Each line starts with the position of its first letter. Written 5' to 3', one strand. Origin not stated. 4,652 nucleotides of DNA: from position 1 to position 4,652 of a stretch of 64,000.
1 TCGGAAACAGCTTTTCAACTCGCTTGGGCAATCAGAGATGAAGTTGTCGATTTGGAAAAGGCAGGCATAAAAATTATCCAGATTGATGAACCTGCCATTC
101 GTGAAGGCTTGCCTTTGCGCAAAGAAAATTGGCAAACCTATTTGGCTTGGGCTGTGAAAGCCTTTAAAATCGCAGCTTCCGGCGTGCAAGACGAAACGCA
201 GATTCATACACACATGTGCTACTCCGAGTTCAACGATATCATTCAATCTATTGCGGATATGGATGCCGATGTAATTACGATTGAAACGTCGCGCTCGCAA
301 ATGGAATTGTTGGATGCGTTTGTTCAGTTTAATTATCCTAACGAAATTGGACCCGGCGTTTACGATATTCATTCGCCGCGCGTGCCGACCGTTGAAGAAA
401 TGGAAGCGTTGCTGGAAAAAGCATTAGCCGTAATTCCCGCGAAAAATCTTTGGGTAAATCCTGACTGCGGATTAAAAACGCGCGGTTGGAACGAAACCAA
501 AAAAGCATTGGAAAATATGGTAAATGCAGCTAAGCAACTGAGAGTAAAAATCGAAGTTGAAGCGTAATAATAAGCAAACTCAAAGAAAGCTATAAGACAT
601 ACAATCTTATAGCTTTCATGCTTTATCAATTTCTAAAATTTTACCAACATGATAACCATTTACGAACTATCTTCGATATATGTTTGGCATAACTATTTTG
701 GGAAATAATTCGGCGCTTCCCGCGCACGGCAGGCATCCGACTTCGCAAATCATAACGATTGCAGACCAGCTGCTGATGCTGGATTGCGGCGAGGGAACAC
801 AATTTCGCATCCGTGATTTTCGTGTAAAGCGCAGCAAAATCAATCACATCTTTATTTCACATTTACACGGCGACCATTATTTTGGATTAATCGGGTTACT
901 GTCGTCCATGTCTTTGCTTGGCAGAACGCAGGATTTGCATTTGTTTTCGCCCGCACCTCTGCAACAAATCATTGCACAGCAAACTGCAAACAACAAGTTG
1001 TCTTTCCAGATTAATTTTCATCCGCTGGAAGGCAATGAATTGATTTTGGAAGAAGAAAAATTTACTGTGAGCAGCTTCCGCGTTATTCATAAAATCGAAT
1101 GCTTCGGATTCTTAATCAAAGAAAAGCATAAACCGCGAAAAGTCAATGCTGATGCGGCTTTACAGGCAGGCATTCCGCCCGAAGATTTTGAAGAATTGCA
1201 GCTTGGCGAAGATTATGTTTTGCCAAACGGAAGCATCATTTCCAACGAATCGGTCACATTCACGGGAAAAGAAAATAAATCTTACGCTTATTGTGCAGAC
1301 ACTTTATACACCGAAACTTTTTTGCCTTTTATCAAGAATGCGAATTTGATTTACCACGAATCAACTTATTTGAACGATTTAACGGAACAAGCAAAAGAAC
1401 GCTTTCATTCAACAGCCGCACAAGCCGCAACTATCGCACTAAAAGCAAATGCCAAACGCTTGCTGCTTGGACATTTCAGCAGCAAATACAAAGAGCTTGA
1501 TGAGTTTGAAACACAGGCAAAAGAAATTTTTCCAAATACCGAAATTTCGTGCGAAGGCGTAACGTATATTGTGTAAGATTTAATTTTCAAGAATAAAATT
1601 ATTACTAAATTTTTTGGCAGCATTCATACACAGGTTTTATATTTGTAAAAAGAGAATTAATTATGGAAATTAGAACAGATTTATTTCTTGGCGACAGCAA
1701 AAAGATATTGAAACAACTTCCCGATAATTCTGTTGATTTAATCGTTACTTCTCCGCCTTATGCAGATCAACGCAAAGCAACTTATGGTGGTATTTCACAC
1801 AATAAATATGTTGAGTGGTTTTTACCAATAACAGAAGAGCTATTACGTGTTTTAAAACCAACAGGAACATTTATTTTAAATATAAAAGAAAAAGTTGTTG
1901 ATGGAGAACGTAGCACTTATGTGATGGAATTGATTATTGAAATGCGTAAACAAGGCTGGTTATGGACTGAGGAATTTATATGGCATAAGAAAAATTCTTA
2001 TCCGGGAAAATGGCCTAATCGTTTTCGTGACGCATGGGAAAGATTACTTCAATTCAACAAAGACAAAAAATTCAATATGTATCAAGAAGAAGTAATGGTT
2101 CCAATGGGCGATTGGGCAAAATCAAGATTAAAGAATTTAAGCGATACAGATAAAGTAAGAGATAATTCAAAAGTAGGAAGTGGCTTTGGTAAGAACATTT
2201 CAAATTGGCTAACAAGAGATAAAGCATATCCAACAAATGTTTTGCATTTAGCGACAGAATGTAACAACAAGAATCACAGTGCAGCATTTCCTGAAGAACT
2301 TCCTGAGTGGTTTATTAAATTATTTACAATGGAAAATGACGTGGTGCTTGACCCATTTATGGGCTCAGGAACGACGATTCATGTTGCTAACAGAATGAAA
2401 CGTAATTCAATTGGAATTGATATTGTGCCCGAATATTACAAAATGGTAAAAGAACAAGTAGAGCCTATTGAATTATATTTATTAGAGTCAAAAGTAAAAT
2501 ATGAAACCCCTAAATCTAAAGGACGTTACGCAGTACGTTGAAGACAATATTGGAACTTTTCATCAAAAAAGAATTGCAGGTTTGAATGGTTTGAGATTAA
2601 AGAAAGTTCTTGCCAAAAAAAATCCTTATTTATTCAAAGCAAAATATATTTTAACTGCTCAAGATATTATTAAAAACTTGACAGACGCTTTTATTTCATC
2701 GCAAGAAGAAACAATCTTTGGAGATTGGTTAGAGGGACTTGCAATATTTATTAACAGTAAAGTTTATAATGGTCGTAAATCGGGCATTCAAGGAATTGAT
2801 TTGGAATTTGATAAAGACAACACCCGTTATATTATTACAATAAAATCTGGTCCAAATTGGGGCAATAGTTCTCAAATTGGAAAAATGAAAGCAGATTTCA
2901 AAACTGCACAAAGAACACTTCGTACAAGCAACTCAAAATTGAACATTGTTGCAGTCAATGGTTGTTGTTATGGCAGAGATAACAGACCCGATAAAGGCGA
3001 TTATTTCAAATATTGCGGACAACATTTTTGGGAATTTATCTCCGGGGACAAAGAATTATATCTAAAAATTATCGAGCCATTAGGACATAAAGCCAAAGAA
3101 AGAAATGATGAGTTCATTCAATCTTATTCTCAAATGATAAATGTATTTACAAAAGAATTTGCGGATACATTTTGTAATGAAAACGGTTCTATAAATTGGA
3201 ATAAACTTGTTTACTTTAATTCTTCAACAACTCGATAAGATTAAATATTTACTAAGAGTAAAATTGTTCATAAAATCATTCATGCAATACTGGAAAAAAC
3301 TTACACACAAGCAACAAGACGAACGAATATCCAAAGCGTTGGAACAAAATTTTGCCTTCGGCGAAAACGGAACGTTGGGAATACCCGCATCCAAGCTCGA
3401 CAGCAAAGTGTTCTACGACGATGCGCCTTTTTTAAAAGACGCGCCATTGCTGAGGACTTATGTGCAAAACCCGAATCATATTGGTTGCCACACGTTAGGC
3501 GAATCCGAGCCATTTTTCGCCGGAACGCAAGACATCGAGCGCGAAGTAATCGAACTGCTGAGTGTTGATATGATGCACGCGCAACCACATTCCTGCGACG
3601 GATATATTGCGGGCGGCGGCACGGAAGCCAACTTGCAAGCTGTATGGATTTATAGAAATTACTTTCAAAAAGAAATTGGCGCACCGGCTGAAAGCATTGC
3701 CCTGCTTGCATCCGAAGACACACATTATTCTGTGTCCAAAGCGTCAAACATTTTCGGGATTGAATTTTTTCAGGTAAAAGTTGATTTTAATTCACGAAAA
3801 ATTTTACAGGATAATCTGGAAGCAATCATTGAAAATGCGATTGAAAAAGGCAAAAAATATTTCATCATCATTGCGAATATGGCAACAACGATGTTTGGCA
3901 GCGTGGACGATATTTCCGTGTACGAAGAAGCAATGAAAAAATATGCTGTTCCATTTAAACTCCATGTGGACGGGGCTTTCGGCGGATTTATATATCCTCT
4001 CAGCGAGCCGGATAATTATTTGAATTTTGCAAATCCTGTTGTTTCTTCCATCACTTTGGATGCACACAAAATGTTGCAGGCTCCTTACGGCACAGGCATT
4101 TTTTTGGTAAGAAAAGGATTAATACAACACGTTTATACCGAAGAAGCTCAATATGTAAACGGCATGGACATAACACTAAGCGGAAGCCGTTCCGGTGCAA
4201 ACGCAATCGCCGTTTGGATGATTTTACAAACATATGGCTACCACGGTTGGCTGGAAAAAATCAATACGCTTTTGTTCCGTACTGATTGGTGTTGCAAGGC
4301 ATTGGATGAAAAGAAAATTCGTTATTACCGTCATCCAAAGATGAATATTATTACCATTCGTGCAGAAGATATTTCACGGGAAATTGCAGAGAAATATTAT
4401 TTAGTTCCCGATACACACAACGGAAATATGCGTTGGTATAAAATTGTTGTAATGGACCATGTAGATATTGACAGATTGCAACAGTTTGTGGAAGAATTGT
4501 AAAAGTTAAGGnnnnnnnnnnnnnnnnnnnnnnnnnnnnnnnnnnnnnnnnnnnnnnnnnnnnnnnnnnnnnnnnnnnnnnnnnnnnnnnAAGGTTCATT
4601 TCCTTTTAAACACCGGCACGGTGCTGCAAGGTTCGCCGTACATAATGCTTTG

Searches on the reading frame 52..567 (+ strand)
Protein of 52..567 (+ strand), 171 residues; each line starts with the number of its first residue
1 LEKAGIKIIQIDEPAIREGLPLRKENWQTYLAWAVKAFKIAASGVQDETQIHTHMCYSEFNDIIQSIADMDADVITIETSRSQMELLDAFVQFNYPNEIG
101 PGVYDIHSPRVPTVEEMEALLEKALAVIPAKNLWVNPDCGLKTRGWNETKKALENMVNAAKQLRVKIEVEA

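Call 69: search_protein_families(library=pfam, proteins=[window:52-567:+], max_evalue=0.001)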
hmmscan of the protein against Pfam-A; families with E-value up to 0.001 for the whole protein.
window:52-567:+ (171 aa): 1 family
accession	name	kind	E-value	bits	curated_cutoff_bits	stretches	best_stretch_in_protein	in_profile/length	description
PF01717.24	Meth_synt_2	-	2.6e-78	264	21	1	1-161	163-323/324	Cobalamin-independent synthase, Catalytic domain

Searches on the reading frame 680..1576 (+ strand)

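Call 69: search_protein_families(library=pfam, proteins=[window:680-1576:+], max_evalue=0.001)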
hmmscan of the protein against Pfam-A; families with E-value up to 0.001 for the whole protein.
window:680-1576:+ (298 aa): 3 families
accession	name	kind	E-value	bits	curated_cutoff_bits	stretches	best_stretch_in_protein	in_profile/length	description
PF12706.13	Lactamase_B_2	-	2.3e-13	50.6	27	2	33-147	4-131/200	Beta-lactamase superfamily domain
PF00753.33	Lactamase_B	-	5.9e-08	33.3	22.7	1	25-75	11-65/196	Metallo-beta-lactamase superfamily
PF13691.12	Lactamase_B_4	-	0.00017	21.6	27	0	35-66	28-60/63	tRNase Z endonuclease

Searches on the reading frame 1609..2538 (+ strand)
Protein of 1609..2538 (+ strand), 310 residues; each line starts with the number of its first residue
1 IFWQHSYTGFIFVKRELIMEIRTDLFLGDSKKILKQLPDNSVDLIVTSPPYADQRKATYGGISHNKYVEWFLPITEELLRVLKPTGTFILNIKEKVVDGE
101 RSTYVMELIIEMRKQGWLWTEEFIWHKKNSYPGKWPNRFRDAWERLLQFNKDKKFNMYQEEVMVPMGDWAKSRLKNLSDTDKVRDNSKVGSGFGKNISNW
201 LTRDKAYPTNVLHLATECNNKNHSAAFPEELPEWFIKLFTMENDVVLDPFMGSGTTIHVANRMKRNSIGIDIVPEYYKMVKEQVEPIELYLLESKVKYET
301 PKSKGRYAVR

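Call 58: search_protein_families(library=pfam, proteins=[window:1609-2538:+], max_evalue=1)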
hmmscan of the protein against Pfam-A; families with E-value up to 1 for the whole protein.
window:1609-2538:+ (310 aa): 8 families
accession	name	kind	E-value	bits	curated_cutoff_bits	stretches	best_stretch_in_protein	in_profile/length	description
PF01555.25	N6_N4_Mtase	-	2.5e-48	165.4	26.7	1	42-282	1-221/221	DNA methylase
PF08241.18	Methyltransf_11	-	0.0016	19.5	21.2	0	251-288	5-42/95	Methyltransferase domain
PF13847.12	Methyltransf_31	-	0.002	18.3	27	0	28-91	61-110/145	Methyltransferase domain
PF01170.24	UPF0020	-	0.0023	18.1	22.3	0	35-53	113-133/197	RMKL-like, methyltransferase domain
PF02086.21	MethyltransfD12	-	0.026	14.7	22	1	233-286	10-64/253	D12 class N6 adenine-specific DNA methyltransferase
PF09445.16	Methyltransf_15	-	0.026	14.5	22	0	245-297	3-52/165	RNA cap guanine-N2 methyltransferase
PF13649.12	Methyltransf_25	-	0.033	15.3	27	0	246-285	1-42/97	Methyltransferase domain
PF02475.24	TRM5-TYW2_MTfase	-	0.11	12.8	28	1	240-285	34-81/164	TRM5/TYW2 methyltransferase domain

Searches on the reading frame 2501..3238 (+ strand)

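Call 69: search_protein_families(library=pfam, proteins=[window:2501-3238:+], max_evalue=0.001)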
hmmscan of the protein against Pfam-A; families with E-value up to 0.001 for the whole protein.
window:2501-3238:+ (245 aa): 1 family
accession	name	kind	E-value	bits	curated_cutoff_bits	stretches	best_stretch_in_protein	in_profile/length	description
PF14511.12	RE_EcoO109I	-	1.9e-93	312.2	22.5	1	8-202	2-198/198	Type II restriction endonuclease EcoO109I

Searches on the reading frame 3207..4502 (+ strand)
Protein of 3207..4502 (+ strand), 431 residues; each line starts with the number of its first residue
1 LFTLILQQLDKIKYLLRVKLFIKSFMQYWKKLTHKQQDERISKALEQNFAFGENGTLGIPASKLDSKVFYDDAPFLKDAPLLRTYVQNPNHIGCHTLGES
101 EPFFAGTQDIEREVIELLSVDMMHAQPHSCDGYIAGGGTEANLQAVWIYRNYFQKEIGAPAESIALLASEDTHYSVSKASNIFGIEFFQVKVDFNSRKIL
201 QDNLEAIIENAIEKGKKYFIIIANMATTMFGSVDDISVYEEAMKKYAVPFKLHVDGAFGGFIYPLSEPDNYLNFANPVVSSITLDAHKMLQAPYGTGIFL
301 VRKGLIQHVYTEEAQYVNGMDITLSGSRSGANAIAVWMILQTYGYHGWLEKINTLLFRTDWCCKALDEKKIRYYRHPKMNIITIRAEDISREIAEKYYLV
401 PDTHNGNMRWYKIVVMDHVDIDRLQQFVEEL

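Call 69: search_protein_families(library=pfam, proteins=[window:3207-4502:+], max_evalue=0.001)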
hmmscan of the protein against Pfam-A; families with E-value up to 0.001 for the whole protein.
window:3207-4502:+ (431 aa): 1 family
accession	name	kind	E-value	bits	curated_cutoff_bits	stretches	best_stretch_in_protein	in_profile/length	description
PF00282.25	Pyridoxal_deC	-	7.3e-27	94.5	27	1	121-355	90-342/375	Pyridoxal-dependent decarboxylase conserved domain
